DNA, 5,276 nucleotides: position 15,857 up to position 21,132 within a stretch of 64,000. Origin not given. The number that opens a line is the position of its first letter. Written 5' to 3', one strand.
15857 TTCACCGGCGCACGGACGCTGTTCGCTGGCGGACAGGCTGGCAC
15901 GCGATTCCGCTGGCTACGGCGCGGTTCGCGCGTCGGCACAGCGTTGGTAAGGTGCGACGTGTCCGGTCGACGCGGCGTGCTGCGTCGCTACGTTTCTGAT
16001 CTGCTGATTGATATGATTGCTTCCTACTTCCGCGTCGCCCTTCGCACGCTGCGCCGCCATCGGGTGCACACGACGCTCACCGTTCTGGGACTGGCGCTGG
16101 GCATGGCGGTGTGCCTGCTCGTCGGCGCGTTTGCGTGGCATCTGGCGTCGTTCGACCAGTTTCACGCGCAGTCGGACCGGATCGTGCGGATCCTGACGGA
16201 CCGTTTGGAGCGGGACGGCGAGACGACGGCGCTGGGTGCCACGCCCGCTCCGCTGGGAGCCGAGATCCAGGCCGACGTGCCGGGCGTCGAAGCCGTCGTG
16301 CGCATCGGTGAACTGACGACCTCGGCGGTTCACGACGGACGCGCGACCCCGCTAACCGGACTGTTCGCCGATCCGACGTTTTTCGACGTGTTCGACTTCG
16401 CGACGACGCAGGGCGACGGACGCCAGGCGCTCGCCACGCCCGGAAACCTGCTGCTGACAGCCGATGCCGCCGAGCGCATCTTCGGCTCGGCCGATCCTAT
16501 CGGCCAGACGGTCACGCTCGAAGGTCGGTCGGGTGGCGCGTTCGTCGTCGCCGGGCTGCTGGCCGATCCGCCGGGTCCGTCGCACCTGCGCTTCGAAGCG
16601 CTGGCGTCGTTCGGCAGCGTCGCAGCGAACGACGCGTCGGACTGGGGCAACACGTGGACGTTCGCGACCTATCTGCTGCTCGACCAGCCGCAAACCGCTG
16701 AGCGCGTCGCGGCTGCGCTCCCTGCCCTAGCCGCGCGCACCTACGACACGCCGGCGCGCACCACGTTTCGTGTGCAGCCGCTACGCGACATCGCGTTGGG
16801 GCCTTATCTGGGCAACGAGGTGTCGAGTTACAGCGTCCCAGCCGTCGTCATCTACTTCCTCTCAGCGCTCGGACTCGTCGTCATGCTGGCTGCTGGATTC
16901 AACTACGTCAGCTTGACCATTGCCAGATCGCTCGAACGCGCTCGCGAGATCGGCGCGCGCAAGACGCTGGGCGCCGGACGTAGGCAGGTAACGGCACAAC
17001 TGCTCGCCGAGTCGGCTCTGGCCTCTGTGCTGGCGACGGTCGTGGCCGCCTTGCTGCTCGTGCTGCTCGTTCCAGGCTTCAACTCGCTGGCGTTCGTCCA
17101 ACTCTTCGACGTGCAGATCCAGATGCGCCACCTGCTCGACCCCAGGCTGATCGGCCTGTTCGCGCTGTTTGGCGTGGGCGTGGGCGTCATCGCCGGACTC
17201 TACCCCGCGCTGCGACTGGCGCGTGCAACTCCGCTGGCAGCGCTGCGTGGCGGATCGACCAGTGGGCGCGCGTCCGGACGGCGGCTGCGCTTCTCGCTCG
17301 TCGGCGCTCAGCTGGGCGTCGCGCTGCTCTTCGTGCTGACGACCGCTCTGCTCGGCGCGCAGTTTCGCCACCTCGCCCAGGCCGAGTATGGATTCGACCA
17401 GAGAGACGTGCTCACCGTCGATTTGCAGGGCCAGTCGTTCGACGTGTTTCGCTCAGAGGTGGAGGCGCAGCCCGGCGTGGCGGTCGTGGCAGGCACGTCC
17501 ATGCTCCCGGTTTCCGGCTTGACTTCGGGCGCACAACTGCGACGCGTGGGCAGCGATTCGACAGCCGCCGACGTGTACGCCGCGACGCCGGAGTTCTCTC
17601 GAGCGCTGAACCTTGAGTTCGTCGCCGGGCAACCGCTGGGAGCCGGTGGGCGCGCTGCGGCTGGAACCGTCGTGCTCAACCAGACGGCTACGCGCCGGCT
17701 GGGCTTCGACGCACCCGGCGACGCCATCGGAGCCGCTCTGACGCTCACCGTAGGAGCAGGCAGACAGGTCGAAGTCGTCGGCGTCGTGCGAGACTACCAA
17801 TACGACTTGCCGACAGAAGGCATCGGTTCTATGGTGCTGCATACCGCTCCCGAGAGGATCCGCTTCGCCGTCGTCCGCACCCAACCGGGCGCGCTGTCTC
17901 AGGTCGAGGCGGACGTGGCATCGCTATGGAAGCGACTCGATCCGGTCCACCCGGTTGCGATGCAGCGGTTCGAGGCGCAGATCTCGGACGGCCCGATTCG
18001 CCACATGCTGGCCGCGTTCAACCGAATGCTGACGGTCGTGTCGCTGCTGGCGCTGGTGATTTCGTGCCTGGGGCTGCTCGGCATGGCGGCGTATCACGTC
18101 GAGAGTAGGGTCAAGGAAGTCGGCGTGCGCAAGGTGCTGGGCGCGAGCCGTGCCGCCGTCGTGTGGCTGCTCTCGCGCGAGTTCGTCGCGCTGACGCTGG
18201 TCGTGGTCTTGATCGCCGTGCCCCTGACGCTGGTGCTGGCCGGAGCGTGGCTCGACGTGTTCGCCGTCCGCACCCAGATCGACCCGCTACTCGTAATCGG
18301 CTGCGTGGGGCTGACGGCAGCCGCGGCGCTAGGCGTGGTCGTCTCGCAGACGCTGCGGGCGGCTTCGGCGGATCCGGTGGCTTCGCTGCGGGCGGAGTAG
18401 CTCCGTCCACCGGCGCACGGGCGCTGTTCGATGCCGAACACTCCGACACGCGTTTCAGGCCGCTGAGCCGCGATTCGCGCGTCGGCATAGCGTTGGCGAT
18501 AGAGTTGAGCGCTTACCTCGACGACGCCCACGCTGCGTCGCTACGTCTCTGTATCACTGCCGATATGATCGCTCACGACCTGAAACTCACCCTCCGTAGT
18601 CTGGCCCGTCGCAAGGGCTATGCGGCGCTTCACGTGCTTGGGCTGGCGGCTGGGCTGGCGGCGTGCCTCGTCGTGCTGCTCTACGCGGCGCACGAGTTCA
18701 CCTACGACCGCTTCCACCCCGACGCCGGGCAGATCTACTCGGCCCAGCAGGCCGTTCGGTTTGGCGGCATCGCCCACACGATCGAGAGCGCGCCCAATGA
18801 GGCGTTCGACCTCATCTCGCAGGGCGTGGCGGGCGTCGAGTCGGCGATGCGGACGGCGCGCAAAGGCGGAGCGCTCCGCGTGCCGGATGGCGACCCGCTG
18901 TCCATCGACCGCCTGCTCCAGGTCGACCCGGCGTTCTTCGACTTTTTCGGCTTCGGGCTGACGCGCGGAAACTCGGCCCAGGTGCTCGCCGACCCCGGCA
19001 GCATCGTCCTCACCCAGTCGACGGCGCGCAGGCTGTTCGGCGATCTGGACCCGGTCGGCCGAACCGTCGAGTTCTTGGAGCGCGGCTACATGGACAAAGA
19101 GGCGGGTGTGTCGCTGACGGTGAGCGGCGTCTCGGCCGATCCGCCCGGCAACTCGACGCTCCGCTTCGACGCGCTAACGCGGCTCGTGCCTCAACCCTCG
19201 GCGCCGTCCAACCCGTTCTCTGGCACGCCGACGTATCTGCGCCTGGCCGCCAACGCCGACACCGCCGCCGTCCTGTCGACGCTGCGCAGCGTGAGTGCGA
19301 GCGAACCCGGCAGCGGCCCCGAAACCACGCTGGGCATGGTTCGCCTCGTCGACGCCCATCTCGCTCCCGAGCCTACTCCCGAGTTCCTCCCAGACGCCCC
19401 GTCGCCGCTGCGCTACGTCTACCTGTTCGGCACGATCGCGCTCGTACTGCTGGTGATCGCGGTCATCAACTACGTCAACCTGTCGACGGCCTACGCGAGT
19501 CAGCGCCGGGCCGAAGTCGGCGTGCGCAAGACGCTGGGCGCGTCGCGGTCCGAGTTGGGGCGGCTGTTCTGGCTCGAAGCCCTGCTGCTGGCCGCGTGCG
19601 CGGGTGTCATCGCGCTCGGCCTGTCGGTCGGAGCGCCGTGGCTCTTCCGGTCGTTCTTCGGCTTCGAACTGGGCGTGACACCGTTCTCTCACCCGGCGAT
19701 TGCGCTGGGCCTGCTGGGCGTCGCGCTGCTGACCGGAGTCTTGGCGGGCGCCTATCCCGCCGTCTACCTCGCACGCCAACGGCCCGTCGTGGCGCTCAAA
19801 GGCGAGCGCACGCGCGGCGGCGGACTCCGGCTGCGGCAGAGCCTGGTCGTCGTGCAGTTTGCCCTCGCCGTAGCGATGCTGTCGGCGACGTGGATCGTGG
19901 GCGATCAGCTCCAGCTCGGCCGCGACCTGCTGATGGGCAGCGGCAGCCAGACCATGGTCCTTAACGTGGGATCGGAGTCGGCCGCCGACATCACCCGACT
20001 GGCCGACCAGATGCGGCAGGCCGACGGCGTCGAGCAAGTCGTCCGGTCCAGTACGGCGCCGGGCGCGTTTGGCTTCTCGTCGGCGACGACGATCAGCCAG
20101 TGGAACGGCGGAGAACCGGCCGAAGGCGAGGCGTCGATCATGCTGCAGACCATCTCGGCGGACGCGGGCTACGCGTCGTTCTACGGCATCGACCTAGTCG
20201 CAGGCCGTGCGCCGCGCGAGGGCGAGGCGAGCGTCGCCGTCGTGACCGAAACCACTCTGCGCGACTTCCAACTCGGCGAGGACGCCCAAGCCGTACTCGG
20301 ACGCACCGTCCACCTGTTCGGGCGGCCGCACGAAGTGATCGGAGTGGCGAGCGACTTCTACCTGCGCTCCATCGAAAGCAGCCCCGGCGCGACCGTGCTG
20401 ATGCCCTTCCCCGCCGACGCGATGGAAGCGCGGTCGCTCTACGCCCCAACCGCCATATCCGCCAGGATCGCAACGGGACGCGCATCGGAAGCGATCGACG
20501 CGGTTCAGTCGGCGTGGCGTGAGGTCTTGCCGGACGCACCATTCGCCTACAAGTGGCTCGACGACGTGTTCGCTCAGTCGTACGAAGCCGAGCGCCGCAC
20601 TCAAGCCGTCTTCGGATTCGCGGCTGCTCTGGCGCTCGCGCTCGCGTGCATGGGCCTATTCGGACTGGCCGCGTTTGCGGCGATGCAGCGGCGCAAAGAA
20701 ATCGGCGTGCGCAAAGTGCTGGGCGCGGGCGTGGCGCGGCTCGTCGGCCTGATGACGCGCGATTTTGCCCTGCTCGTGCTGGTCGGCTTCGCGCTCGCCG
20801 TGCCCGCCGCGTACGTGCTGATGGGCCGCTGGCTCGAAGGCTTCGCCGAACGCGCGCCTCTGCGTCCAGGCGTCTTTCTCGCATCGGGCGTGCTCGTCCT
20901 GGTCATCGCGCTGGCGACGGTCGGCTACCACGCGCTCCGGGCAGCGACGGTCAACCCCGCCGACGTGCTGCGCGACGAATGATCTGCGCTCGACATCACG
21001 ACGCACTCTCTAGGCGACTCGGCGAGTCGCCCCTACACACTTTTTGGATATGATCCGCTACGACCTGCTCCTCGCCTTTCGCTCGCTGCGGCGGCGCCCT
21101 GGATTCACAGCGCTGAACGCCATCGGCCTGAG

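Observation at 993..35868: Array of eleven duplicated MacB/FtsX-type permease paralogs served by only two ATPase genes and one adaptor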

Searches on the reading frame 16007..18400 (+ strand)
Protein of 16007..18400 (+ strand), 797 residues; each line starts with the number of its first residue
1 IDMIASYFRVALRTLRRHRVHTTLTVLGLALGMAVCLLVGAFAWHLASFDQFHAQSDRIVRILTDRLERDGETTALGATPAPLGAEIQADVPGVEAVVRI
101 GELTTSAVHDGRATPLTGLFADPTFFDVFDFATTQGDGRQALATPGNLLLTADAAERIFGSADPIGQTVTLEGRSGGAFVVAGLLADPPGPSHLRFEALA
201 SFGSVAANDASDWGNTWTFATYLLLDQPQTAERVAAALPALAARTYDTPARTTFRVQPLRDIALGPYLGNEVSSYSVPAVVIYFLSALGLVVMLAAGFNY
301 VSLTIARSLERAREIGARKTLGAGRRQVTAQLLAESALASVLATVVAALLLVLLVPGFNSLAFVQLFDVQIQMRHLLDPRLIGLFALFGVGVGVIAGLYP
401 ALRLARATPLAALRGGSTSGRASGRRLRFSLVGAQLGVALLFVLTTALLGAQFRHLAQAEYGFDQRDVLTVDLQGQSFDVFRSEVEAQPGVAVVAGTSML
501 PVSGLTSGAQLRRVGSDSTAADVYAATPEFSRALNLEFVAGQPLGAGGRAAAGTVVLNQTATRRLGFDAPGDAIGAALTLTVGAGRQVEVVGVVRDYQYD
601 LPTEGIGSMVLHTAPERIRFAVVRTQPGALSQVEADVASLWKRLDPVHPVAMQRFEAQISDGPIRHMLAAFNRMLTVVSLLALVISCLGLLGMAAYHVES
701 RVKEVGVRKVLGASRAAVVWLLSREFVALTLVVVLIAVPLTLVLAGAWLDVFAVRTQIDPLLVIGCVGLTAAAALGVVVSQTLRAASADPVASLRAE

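Call 5: search_protein_families(library=pfam, proteins=[window:16007-18400:+])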
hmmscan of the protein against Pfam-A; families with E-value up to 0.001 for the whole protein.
window:16007-18400:+ (797 aa): 2 families
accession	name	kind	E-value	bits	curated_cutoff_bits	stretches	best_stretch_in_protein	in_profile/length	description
PF12704.14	MacB_PCD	-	6.3e-32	112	27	2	22-240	1-206/207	MacB-like periplasmic core domain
PF02687.27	FtsX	-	2.3e-27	95.9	25.5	2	288-409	3-120/120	FtsX-like permease C-terminal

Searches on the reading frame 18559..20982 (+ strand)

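Call 5: search_protein_families(library=pfam, proteins=[window:18559-20982:+])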
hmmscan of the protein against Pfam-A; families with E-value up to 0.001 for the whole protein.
window:18559-20982:+ (807 aa): 2 families
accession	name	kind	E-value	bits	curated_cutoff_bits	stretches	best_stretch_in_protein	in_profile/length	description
PF12704.14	MacB_PCD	-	6e-31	108.8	27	2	23-243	2-205/207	MacB-like periplasmic core domain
PF02687.27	FtsX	-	4.5e-29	101.4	25.5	2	292-407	2-118/120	FtsX-like permease C-terminal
